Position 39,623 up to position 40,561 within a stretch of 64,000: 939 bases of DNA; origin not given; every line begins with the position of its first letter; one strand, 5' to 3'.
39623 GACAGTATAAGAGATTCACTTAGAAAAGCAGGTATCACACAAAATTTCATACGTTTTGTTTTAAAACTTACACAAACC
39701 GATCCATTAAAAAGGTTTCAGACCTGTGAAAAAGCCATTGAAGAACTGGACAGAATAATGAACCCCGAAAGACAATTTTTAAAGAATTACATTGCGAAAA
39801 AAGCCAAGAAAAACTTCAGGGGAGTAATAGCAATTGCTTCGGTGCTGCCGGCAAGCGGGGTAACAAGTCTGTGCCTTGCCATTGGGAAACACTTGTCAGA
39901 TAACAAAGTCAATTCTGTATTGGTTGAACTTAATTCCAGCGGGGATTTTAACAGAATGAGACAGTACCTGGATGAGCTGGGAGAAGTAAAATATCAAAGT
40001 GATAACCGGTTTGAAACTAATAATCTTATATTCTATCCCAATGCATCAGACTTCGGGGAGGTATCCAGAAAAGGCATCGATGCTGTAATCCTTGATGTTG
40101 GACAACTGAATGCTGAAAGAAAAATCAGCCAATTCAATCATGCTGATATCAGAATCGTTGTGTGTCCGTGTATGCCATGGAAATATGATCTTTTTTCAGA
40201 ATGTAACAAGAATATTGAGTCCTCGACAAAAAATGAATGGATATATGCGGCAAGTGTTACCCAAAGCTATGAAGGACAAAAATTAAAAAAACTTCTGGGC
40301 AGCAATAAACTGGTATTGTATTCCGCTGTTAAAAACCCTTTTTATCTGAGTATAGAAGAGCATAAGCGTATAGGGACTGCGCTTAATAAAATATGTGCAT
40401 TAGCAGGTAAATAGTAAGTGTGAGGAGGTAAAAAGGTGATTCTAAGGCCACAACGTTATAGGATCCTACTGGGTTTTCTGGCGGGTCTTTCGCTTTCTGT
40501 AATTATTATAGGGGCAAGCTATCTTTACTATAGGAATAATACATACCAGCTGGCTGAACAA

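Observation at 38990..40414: Apparently active Hanks kinase fused to a P-loop-less MinD/ParA-like domain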

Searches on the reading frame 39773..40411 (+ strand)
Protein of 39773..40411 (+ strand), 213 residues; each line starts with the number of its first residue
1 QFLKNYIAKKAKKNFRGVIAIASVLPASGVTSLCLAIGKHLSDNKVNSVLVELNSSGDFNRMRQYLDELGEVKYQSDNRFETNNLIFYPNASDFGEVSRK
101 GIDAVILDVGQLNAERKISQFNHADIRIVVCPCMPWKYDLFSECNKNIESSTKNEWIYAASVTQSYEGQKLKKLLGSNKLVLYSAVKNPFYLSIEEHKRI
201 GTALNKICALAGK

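Call 13: search_solved_structures(query=A2, max_evalue=10, show_alignments=3)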
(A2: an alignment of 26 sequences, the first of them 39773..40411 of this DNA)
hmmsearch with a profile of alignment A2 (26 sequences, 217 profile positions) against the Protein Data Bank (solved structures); distinct sequences matched with E-value up to 10: 53.
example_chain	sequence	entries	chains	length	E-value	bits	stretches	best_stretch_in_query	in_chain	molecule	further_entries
3dm5_A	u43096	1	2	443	0.0023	20.2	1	8-116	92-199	Signal recognition 54 kDa protein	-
9pf4_A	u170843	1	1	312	0.0028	19.9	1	13-115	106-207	Signal recognition particle subunit SRP54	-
6y32_A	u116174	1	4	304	0.019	17.2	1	24-117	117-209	Signal recognition particle 54 kDa protein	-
6y2z_A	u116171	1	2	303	0.019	17.2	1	24-117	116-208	Signal recognition particle 54 kDa protein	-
3k9g_A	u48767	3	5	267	0.022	17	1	17-55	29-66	PF-32 protein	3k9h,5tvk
5l3q_A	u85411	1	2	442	0.034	16.4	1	24-116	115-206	Signal recognition particle 54 kDa protein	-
4ue5_D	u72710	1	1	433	0.035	16.3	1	24-116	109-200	SIGNAL RECOGNITION PARTICLE 54 KDA PROTEIN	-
6r6g_AB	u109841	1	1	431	0.035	16.3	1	24-116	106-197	Signal recognition particle 54 kDa protein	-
3jaj_z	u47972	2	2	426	0.038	16.2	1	24-116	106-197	SRP54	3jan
7nfx_x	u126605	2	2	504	0.044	16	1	24-116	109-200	Signal recognition particle 54 kDa protein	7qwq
2j37_W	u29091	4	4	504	0.046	16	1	24-116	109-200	SIGNAL RECOGNITION PARTICLE 54 KDA PROTEIN (SRP54) | Signal recognition particle 54 kDa protein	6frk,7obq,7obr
2bek_A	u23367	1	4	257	0.056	15.7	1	17-57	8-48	SEGREGATION PROTEIN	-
1wcv_1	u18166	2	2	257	0.056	15.7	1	17-57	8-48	SEGREGATION PROTEIN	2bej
2v3c_C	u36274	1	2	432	0.11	14.6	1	24-68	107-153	SIGNAL RECOGNITION 54 KDA PROTEIN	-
3ndb_B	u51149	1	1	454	0.13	14.5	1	24-68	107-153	Signal recognition 54 kDa protein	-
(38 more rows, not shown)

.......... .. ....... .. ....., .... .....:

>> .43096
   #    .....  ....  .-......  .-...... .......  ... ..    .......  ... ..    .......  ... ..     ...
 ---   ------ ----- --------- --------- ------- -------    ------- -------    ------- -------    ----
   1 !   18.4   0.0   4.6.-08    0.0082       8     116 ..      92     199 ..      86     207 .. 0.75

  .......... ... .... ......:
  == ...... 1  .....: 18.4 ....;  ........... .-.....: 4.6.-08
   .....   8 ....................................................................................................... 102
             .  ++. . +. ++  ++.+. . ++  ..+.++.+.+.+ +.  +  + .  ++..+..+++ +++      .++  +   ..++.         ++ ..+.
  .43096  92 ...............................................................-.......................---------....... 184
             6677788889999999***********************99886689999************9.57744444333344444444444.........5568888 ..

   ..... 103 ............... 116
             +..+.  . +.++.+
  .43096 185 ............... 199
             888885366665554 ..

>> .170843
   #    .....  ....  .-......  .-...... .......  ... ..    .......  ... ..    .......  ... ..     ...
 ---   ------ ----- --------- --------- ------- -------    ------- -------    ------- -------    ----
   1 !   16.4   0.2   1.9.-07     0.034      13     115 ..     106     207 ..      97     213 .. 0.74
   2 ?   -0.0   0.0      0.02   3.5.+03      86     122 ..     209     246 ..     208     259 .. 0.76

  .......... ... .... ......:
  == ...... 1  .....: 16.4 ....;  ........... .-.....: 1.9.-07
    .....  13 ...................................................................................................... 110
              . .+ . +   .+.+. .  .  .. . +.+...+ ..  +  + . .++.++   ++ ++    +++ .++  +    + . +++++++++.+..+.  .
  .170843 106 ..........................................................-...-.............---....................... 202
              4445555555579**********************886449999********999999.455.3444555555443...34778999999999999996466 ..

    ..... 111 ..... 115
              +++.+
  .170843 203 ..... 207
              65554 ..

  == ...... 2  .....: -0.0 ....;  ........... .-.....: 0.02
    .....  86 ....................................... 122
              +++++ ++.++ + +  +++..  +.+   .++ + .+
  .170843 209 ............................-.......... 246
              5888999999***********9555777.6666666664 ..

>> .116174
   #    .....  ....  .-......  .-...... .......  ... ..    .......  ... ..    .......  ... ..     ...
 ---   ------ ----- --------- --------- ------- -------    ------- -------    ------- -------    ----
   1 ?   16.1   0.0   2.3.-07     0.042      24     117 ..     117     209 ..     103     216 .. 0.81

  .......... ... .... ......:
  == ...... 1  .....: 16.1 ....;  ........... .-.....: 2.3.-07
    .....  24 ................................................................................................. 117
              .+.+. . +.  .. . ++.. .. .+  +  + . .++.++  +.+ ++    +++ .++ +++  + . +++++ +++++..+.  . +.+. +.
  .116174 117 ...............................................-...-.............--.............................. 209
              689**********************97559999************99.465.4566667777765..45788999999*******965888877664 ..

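Call 17: predict_structure(alignment_id=A2)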
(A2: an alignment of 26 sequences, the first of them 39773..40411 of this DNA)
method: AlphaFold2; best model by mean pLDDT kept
length: 213 residues; sequences in the alignment: 26
mean_pLDDT: 91.6   pTM: 0.88
mean pLDDT of the five models: 91.6, 91.3, 90.8, 90.4, 90.0
residues with pLDDT >= 90: 182; 70-90: 18; 50-70: 2; < 50: 11
segments of 3 or more residues with pLDDT < 50: 1-11
pLDDT, mean of each block of 10 residues (from residue 1): 45 78 96 97 95 94 97 96 95 89 96 95 98 94 93 95 93 92 93 96 97 93
secondary structure, 60 per line:
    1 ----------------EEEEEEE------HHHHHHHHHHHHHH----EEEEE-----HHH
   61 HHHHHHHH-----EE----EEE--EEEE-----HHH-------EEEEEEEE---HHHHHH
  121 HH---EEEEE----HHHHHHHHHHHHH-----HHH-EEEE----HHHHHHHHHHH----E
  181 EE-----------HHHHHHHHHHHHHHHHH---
elements in order: E17-23 H30-43 E48-52 H58-68 E80-82 E85-88 E104-111 H115-122 E126-130 H135-147 E157-160 H165-175 E180-182 H194-210

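Call 19: fold_search(model_id=the predicted structure, library=pdb)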
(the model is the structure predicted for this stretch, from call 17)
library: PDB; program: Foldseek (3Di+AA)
matches with E <= 10: 1459; with E <= 0.001: 74
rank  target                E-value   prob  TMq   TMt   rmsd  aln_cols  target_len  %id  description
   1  4rz3_A                1.9e-06  1.00  0.54  0.48   8.4       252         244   13  Crystal structure of the MinD-like ATPase FlhG (released 2015-03-04)
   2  5tvk_B                1.3e-05  1.00  0.61  0.55   7.0       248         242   14  Crystal Structure of putative plasmid partition protein (BB_S35) from Borrelia burgdorferi B31 bound to AMPPNP (released 2016-11-23)
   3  5tvk_A                1.4e-05  1.00  0.59  0.54   6.8       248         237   14  Crystal Structure of putative plasmid partition protein (BB_S35) from Borrelia burgdorferi B31 bound to AMPPNP (released 2016-11-23)
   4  3r9j_A                1.4e-05  1.00  0.51  0.44   8.7       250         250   13  4.3A resolution structure of a MinD-MinE(I24N) protein complex (released 2011-08-17)
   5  3ea0_B                2.1e-05  1.00  0.50  0.44  10.4       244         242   12  Crystal Structure of ParA Family ATPase from Chlorobium tepidum TLS (released 2008-09-23)
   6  3k9h_A                2.3e-05  1.00  0.58  0.55   7.0       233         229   14  Crystal structure of a plasmid partition protein from borrelia burgdorferi at 2.25A resolution (released 2009-11-03)
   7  6yar_A                3.2e-05  1.00  0.52  0.47   9.3       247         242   12  Crystal structure of a Selenium-derivatized complex of the bacterial cellulose secretion regulators BcsR and BcsQ, cry (released 2021-02-24)
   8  6yb5_A                3.6e-05  1.00  0.52  0.46   9.6       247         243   12  Orthorhombic crystal structure of a native BcsRQ complex crystallized in the presence of ADP (released 2021-02-24)
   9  4v03_A                5.2e-05  1.00  0.63  0.58   6.2       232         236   15  MinD cell division protein, Aquifex aeolicus (released 2015-01-14)
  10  4rz2_B                5.2e-05  1.00  0.59  0.50   7.5       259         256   15  Crystal structure of the MinD-like ATPase FlhG (released 2015-03-04)
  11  6yar_B                5.2e-05  1.00  0.50  0.45   9.4       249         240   12  Crystal structure of a Selenium-derivatized complex of the bacterial cellulose secretion regulators BcsR and BcsQ, cry (released 2021-02-24)
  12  4v03_B                5.5e-05  1.00  0.65  0.60   4.6       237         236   14  MinD cell division protein, Aquifex aeolicus (released 2015-01-14)
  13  6riq_C                5.5e-05  1.00  0.55  0.48   7.7       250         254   14  MinCD filament from Pseudomonas aeruginosa (released 2019-06-19)
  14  3q9l_A                5.5e-05  1.00  0.54  0.46   8.0       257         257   13  The structure of the dimeric E.coli MinD-ATP complex (released 2011-01-26)
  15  4v02_A                6.2e-05  1.00  0.62  0.56   6.6       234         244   15  MinC:MinD cell division protein complex, Aquifex aeolicus (released 2015-01-14)
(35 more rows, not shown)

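Call 45: search_protein_representatives(alignment_id=A2)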
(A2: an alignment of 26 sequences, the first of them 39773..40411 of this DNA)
Query: 26 sequences, 217 profile positions. Proteins with E-value up to 0.001 (for the whole library): 2742; up to 1e-10: 1743; up to 1e-30: 179. The best 150 are listed.
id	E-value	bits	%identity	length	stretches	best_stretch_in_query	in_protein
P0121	4.2e-67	241.7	-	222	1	7-215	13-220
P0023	9.4e-67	240.5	-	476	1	6-214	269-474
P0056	8.8e-64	230.8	-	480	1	7-213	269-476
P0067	2.4e-60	219.6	-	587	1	8-209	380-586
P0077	2.7e-60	219.4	-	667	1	6-209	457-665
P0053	4.8e-59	215.3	-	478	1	11-212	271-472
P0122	8.4e-59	214.5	-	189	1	32-213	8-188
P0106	5.5e-57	208.6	-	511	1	3-213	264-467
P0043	2.2e-56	206.6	-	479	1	7-215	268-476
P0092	9.8e-56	204.5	-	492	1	7-215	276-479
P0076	4.1e-55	202.5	-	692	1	4-207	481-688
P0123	8.1e-55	201.5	-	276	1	10-204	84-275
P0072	1.7e-54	200.4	-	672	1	10-207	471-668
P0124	4.9e-54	199.0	-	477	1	9-211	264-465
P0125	4.3e-53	195.9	-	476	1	13-211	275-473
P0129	1.5e-45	171.3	-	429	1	12-211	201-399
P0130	1.7e-44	167.7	-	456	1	4-210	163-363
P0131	2.9e-44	167.0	-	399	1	7-211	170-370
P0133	1.4e-43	164.8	-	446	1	11-214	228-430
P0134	2.4e-43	164.0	-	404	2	8-213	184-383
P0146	4.9e-41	156.5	-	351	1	4-212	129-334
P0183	3.0e-37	144.1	-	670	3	11-190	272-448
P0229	2.5e-33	131.3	-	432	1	15-192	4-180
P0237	5.4e-33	130.2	-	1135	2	9-204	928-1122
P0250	2.2e-32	128.2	-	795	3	15-191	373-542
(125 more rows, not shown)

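Call 46: search_protein_families(library=pfam, proteins=[P0130, P0131, P0134, P0146, P0129, P0237, P0229, P0250, P0183, P0133], max_evalue=0.01)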
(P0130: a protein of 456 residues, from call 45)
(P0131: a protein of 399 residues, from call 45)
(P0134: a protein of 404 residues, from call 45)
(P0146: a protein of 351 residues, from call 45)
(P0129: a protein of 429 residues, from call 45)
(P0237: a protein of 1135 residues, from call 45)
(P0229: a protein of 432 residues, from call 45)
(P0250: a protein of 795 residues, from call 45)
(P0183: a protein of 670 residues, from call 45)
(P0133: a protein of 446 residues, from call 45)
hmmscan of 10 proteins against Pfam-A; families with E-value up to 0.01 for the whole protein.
P0130 (456 aa): 1 family
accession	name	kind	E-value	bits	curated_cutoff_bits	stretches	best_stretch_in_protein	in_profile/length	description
PF22234.2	Rv2466c-like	-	0.00016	22.4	27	1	37-152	12-127/180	Mycothiol-dependent nitroreductase Rv2466c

P0131 (399 aa): 0 families

P0134 (404 aa): 0 families

P0146 (351 aa): 1 family
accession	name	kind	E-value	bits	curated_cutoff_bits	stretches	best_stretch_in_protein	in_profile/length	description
PF13614.12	AAA_31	-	0.00072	20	27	1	141-180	2-41/177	AAA domain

P0129 (429 aa): 0 families

P0237 (1135 aa): 1 family
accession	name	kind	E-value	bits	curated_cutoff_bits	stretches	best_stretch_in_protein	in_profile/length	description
PF14128.11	DUF4295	-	0.004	17.4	27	0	222-250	19-47/47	Domain of unknown function (DUF4295)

P0229 (432 aa): 0 families

P0250 (795 aa): 2 families
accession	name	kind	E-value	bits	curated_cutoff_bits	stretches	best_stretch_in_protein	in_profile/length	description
PF10025.14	DUF2267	-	3.7e-05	24.4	29.8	1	160-206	15-62/122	Uncharacterized conserved protein (DUF2267)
PF01656.29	CbiA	-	0.00089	19.7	25.4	0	377-413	2-38/125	CobQ/CobB/MinD/ParA nucleotide binding domain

P0183 (670 aa): 0 families

P0133 (446 aa): 1 family
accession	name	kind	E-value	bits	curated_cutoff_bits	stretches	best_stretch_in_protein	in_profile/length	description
PF03867.19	FTZ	-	0.00057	20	25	1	146-212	40-105/269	Fushi tarazu (FTZ), N-terminal region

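Call 50: search_solved_structures(query=A6, max_evalue=10, show_alignments=2)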
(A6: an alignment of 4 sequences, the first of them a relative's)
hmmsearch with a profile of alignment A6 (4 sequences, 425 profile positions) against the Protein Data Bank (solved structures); distinct sequences matched with E-value up to 10: 1.
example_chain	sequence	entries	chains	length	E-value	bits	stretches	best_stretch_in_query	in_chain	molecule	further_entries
5dv5_A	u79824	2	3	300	0.052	15.7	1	113-168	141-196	GntR family transcriptional regulator | Fatty acid metabolism regulator protein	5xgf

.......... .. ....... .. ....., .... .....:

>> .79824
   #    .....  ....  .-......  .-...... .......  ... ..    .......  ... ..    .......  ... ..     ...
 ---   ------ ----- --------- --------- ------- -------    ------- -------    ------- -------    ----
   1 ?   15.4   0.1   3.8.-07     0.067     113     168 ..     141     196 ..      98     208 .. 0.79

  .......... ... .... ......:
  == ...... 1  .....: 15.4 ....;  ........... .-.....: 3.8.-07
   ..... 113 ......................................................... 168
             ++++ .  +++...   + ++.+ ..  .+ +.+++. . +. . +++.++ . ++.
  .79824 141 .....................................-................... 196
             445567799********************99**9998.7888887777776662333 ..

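Call 53: find_homologous_proteins(query=A6, max_evalue=1e-10)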
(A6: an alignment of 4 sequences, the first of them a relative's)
Query A6 (4 sequences) (399 aa, profile of the alignment): 59 proteins with E <= 1e-10 among 8000 candidates.
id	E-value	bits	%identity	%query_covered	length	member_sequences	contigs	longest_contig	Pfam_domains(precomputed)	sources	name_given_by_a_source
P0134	1.1e-191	656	44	97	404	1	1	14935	-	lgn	-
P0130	2.5e-190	651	41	98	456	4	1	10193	-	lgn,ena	-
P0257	1.4e-187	642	42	98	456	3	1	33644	-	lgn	-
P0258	4.1e-185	634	41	98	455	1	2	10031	-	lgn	-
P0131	7.1e-185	633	100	100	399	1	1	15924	-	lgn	-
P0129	1.7e-175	602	26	92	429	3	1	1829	-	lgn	-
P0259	6.2e-175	600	40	98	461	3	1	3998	-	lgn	-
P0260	2.4e-172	592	41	98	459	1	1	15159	PF22234.3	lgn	-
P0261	4.7e-152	525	40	98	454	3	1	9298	-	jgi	-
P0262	3.3e-149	516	39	98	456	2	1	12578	-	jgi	jgi:hypothetical protein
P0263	1.6e-148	513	40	98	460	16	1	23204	PF22234.3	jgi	-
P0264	1.5e-145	504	46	97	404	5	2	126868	-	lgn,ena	-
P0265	2.4e-145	503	39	98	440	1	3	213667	-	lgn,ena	-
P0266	1.4e-141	490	45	99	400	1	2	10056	-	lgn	-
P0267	4.8e-140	485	47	97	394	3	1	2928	-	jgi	-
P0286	2.2e-112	394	42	96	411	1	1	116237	-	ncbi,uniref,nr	ncbi:hypothetical protein [Clostridium estertheticum]|uniref:hypothetical protein n=1 Tax=Clostridiu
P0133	1.8e-100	355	46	52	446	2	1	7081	-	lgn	-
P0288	7.2e-97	343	25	84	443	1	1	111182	-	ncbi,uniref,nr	ncbi:hypothetical protein [Paenibacillus agilis]|uniref:Uncharacterized protein n=1 Tax=Paenibacillu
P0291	7.8e-83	297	33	93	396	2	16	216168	-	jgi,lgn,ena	jgi:hypothetical protein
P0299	1.0e-51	194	27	87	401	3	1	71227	-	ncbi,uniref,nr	ncbi:hypothetical protein NW801_21995 [Brevibacillus laterosporus]|uniref:Uncharacterized protein n=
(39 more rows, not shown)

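Call 54: find_encoding_contigs(protein=P0286, flank=10000, max_places=1)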
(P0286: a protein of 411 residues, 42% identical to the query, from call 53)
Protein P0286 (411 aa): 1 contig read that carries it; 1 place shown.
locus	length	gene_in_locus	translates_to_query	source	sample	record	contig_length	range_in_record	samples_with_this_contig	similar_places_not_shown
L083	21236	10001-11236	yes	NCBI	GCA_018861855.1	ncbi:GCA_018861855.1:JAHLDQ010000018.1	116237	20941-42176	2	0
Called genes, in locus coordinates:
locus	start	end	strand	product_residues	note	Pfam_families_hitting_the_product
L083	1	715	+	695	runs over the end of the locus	PF02534:T4SS-DNA_transf, PF10412:TrwB_AAD_bind, PF12696:TraG-D_C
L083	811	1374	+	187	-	-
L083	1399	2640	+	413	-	PF01807:Zn_ribbon_DnaG (weak)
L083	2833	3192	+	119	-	-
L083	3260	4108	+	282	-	PF19511:TrbL_5, PF19597:TrbL_4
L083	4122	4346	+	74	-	-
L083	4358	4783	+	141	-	-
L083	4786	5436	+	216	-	PF26593:TraC-like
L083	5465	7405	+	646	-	PF19044:P-loop_TraG, PF01935:DUF87, PF12846:AAA_10 (weak)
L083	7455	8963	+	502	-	PF13529:Peptidase_C39_2, PF06725:3D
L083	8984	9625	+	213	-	-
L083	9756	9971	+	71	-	-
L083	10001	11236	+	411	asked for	-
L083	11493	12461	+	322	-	-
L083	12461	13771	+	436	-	PF00437:T2SSE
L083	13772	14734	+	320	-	-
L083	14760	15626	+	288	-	-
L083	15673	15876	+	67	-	-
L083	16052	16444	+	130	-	-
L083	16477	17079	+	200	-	-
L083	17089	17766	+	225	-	PF16976:RcpC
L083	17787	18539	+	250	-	-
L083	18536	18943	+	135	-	-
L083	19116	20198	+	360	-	PF13205:Big_5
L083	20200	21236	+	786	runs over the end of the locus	PF17963:Big_9 (weak)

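Call 55: find_encoding_contigs(protein=P0288, flank=10000, max_places=1)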
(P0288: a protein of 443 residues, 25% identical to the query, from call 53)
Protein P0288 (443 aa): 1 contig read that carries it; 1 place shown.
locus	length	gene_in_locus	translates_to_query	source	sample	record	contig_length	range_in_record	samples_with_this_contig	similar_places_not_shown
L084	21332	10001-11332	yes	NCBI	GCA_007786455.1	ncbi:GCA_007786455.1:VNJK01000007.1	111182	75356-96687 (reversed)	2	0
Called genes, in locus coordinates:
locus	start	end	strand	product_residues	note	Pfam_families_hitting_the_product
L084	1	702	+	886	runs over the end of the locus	PF18555:MobL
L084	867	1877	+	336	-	PF17989:ALP_N, PF21522:MreB-like_C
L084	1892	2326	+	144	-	-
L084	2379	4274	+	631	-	PF02534:T4SS-DNA_transf, PF10412:TrwB_AAD_bind, PF12696:TraG-D_C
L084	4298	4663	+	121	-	-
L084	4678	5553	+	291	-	PF19597:TrbL_4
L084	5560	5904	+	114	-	PF12666:PrgI (weak)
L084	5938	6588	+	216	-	PF26593:TraC-like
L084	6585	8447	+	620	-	PF19044:P-loop_TraG, PF12846:AAA_10 (weak)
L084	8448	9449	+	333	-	PF01551:Peptidase_M23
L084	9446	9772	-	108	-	PF12844:HTH_19 (weak), PF13560:HTH_31, PF01381:HTH_3, PF13443:HTH_26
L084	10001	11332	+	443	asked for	-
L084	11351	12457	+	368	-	PF08666:SAF (weak)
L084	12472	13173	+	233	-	-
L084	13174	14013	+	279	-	-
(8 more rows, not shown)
